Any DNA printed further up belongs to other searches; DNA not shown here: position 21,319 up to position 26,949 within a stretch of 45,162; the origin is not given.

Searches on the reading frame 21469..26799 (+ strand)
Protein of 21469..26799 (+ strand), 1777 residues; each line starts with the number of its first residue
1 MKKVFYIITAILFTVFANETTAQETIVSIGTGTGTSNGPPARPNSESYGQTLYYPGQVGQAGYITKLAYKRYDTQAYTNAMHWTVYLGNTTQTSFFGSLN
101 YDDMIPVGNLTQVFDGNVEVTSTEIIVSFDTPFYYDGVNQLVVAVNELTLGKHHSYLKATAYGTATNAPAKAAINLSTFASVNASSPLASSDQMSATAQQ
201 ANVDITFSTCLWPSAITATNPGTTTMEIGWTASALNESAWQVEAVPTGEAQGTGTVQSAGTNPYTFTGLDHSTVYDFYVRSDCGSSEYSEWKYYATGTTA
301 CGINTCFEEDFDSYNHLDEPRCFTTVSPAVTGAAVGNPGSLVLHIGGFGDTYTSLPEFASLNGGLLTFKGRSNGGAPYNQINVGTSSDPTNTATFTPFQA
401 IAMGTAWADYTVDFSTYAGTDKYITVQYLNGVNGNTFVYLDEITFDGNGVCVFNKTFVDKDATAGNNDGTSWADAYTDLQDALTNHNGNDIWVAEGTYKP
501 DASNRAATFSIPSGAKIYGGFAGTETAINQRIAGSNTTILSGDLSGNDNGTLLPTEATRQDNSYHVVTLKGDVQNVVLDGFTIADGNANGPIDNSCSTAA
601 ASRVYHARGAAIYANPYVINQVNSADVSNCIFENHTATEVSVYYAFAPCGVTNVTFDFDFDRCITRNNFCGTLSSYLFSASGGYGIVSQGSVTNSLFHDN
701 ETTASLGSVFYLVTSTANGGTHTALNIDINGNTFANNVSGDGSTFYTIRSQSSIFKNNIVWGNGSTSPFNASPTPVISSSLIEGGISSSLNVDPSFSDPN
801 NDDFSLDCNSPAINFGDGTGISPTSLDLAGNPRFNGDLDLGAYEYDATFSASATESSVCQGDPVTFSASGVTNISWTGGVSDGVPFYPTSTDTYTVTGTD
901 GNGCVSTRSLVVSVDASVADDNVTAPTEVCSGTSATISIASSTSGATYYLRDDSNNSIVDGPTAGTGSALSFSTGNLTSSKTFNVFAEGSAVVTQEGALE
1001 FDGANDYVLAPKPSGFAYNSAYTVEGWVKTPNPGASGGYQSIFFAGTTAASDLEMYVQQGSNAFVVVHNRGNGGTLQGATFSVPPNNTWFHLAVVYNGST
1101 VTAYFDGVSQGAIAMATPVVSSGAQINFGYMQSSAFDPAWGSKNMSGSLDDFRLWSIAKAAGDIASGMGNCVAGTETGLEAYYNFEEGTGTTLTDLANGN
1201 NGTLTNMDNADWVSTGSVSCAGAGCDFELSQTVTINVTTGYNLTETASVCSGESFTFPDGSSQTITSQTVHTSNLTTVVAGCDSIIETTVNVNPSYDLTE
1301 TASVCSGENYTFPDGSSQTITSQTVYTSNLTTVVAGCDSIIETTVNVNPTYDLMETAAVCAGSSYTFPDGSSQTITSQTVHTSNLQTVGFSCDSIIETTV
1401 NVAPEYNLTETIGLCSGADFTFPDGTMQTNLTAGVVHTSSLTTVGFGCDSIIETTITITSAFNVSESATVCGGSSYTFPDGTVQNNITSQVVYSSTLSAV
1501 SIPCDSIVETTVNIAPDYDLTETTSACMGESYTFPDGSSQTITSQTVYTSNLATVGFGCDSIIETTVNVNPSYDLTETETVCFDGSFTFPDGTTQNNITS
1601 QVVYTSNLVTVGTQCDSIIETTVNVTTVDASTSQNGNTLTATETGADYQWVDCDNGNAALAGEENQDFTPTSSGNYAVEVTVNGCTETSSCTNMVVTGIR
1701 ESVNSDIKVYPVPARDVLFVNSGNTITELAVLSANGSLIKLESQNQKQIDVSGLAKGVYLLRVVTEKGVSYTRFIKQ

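Call 81: search_protein_families(library=pfam, proteins=[window:21469-26799:+], max_evalue=0.001)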
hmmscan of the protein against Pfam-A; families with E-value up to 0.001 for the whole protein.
window:21469-26799:+ (1777 aa): 3 families
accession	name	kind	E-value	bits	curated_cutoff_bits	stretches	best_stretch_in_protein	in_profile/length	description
PF13385.13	Laminin_G_3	-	1.9e-19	70.8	27.6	1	1002-1165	1-151/151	Concanavalin A-like lectin/glucanases superfamily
PF18962.6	Por_Secre_tail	-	6.9e-11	42.7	27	1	1709-1774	1-73/75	Secretion system C-terminal sorting domain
PF00041.27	fn3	-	1.5e-05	25.6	25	1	213-290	3-79/84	Fibronectin type III domain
